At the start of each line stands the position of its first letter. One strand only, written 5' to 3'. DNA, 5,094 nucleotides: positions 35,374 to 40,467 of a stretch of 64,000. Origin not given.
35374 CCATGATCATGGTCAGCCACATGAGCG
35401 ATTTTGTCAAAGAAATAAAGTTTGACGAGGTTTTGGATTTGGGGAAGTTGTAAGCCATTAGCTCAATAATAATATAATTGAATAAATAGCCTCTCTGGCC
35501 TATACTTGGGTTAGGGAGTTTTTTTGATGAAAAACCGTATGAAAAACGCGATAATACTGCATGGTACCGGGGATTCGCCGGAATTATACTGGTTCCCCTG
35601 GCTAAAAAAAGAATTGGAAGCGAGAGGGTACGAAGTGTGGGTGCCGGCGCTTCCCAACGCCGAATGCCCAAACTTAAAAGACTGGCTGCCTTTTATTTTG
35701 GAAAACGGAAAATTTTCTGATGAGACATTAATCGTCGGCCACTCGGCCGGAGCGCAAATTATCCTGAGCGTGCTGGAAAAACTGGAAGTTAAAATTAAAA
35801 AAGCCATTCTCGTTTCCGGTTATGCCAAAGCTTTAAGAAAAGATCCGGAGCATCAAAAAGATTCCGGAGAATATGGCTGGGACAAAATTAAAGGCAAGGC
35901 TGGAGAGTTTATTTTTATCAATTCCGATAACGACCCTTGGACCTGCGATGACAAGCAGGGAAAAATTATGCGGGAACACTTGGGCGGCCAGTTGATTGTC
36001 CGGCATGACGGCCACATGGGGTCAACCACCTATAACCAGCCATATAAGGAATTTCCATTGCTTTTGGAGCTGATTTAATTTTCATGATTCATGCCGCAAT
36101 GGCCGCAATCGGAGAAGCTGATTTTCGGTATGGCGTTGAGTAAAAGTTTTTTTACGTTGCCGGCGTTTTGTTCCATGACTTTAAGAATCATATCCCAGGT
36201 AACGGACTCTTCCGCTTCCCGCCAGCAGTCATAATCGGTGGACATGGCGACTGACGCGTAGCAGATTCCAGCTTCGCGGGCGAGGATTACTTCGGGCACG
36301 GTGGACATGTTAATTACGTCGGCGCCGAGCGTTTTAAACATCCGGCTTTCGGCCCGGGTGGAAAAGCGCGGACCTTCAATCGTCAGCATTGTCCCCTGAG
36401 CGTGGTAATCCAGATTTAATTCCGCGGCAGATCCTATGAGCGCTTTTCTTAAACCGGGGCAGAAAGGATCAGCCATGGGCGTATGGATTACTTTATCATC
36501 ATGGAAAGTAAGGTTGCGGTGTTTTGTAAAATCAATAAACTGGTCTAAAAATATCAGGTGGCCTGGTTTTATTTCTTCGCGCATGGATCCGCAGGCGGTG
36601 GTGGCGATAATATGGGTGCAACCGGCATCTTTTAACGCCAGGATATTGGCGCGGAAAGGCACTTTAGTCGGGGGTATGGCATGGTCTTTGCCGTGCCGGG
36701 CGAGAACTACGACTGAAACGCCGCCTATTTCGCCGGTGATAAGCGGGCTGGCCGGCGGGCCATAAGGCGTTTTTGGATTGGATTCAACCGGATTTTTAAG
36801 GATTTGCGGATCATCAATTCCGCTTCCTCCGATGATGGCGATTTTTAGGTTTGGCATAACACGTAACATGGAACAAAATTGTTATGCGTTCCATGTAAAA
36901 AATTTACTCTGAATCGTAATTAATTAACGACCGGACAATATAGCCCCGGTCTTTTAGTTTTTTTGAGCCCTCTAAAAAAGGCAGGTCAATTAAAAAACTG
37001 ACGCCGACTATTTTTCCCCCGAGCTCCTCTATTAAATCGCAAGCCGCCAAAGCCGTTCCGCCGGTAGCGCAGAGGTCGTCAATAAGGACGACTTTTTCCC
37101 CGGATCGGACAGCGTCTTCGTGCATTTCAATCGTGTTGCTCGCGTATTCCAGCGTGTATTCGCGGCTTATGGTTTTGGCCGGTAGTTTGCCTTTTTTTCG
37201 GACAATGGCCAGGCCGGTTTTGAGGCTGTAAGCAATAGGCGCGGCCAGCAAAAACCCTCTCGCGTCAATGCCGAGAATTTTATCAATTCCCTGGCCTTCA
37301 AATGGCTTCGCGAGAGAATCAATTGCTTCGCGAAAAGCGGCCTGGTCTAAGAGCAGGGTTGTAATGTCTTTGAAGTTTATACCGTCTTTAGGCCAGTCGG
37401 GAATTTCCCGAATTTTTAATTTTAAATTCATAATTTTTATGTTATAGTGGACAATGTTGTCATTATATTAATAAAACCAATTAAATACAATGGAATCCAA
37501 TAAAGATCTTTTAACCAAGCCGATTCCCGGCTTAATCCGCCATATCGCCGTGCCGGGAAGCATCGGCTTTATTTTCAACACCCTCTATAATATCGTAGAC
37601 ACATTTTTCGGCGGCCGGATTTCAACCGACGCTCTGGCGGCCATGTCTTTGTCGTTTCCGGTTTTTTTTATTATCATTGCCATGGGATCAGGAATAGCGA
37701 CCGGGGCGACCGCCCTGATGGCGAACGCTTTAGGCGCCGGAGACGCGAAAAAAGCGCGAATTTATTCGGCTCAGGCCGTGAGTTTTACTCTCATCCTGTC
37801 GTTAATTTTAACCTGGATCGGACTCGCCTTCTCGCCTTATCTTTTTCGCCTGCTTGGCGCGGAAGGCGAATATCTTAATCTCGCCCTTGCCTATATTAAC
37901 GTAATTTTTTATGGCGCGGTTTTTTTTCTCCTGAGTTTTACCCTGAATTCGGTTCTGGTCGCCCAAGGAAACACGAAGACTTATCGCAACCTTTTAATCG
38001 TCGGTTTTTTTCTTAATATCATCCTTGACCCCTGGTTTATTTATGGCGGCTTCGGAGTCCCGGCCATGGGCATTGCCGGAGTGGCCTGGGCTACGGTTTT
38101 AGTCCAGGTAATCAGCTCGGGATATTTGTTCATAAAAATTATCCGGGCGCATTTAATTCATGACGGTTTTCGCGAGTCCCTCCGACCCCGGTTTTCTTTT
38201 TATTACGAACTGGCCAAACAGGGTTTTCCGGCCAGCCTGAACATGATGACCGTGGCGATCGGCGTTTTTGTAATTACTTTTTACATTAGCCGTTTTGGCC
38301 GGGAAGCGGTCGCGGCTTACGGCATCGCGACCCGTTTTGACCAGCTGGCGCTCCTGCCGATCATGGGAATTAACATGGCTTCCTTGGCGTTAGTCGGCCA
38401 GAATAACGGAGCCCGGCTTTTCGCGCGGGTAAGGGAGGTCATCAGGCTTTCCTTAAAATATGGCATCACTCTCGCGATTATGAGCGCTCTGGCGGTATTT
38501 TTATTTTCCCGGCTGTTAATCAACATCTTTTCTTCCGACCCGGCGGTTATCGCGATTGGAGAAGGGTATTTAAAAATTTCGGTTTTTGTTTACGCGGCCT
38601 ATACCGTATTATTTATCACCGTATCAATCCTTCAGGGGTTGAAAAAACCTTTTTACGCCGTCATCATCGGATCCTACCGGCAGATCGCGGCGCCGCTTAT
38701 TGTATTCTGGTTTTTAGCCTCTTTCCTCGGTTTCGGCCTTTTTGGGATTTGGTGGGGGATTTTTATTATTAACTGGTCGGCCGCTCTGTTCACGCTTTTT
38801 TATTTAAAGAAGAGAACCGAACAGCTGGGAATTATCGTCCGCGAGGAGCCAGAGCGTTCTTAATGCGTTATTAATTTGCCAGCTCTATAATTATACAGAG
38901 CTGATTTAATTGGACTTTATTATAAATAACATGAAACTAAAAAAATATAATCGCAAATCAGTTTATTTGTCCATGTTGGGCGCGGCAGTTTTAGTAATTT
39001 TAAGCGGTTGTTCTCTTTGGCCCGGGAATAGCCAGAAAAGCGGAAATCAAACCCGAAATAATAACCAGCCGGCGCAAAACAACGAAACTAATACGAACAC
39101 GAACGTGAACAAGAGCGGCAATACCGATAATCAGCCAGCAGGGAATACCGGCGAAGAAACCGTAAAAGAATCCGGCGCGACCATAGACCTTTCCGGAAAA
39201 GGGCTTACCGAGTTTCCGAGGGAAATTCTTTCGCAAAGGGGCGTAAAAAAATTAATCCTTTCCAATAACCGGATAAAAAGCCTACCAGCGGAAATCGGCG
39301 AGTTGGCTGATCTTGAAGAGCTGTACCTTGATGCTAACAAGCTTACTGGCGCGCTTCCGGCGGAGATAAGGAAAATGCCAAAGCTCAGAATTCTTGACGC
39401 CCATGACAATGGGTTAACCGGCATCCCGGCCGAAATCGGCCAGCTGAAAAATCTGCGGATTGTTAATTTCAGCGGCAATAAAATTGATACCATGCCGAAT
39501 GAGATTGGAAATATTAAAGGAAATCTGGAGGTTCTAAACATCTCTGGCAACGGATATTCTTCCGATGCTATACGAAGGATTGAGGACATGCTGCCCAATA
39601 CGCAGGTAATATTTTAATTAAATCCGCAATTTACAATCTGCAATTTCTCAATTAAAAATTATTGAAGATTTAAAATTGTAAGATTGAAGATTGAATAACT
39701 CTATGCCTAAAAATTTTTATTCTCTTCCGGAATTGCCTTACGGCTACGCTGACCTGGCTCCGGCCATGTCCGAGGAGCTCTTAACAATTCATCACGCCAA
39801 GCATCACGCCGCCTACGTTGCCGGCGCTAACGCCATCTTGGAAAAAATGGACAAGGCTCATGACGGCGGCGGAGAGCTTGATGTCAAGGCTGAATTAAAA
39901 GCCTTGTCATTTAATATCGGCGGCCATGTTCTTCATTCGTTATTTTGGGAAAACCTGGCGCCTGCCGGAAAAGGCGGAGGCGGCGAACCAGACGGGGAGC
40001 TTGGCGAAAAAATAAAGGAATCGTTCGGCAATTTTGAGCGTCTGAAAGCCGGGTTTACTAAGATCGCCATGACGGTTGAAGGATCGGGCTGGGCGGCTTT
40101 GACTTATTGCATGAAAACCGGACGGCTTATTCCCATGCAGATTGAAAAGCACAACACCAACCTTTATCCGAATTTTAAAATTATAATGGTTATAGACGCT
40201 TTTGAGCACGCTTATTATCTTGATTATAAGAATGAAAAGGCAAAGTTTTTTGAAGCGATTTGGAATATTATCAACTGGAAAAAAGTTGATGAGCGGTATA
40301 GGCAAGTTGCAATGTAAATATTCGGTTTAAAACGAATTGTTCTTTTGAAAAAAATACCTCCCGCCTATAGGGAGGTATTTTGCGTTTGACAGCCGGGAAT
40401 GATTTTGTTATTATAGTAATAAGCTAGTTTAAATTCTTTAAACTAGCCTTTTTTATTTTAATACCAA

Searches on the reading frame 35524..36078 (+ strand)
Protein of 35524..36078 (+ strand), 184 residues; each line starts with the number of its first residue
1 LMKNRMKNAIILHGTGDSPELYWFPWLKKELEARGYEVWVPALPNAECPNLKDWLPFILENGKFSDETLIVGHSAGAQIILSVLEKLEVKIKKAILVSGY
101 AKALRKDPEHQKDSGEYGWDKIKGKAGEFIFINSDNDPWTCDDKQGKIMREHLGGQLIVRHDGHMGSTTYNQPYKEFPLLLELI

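Call 82: search_protein_families(library=pfam, proteins=[window:35524-36078:+], max_evalue=0.0001)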
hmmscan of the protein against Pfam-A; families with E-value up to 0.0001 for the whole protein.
window:35524-36078:+ (184 aa): 3 families
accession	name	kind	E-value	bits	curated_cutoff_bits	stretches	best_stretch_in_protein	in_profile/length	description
PF06821.19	Ser_hydrolase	-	1e-15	58.5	22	1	10-173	2-162/172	Serine hydrolase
PF00561.26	Abhydrolase_1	-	2.3e-06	27.9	25.8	1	10-125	4-130/245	alpha/beta hydrolase fold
PF12697.13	Abhydrolase_6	-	3.1e-05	25.2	26.3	1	10-102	2-94/217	Alpha/beta hydrolase family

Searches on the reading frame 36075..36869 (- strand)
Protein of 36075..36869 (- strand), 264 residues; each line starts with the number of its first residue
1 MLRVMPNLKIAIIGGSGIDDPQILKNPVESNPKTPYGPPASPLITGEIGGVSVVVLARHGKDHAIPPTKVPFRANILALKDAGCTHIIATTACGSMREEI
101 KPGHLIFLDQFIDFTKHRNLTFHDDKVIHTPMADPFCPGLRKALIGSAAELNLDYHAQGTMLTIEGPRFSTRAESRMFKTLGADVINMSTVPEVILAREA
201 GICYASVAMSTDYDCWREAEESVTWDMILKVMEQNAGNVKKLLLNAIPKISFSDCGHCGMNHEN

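Call 81: search_protein_families(library=pfam, proteins=[window:36075-36869:-], max_evalue=0.0001)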
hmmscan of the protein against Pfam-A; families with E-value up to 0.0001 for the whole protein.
window:36075-36869:- (264 aa): 1 family
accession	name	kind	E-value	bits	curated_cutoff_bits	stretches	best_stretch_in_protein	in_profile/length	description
PF01048.26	PNP_UDP_1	-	1.9e-52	178.4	25.1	1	9-247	1-232/233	Phosphorylase superfamily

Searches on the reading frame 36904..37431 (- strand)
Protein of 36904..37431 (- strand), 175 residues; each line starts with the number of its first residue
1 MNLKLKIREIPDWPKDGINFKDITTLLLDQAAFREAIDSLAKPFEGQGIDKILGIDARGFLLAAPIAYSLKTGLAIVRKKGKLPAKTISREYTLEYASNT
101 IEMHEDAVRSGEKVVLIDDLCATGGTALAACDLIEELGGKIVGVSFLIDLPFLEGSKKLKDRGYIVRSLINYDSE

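Call 81: search_protein_families(library=pfam, proteins=[window:36904-37431:-], max_evalue=0.0001)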
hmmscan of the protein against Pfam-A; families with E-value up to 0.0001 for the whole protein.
window:36904-37431:- (175 aa): 1 family
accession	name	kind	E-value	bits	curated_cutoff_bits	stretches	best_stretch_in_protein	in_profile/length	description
PF00156.33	Pribosyltran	-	2.3e-17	63.2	26.3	1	29-167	7-139/158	Phosphoribosyl transferase domain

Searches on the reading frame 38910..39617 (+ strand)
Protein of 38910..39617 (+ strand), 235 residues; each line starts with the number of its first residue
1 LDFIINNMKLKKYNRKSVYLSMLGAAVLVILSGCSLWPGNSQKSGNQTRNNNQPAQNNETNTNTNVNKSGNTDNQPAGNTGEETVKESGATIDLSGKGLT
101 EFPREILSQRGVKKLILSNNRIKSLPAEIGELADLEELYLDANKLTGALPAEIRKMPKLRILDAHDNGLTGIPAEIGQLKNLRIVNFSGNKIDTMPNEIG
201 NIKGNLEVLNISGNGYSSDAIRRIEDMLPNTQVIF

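Call 81: search_protein_families(library=pfam, proteins=[window:38910-39617:+], max_evalue=0.0001)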
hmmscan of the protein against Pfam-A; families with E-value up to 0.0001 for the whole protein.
window:38910-39617:+ (235 aa): 4 families
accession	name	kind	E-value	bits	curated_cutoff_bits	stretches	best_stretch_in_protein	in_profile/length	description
PF13855.12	LRR_8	-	4.4e-20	71.6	27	3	111-169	2-61/61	Leucine rich repeat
PF12799.13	LRR_4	-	1.8e-17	63.4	27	2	157-195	1-39/44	Leucine Rich repeats (2 copies)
PF00560.39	LRR_1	-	1.4e-15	54.5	20.6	0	135-156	2-23/23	Leucine Rich Repeat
PF23598.1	LRR_14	-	5.5e-13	48.8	40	2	146-214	59-124/353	Leucine-rich repeat region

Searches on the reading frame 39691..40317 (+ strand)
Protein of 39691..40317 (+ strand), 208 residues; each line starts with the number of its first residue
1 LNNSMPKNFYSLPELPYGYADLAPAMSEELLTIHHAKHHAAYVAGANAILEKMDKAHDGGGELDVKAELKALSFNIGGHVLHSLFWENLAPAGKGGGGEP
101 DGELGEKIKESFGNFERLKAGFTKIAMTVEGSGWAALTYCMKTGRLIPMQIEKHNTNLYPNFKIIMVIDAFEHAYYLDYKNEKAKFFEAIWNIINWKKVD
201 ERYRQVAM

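Call 81: search_protein_families(library=pfam, proteins=[window:39691-40317:+], max_evalue=0.0001)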
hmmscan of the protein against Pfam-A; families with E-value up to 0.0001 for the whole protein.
window:39691-40317:+ (208 aa): 2 families
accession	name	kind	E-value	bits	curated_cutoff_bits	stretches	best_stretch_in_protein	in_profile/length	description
PF02777.23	Sod_Fe_C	-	8.3e-32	109.7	20.9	1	100-202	1-102/102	Iron/manganese superoxide dismutases, C-terminal domain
PF00081.27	Sod_Fe_N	-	8e-29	100.4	27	1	10-90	2-82/82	Iron/manganese superoxide dismutases, alpha-hairpin domain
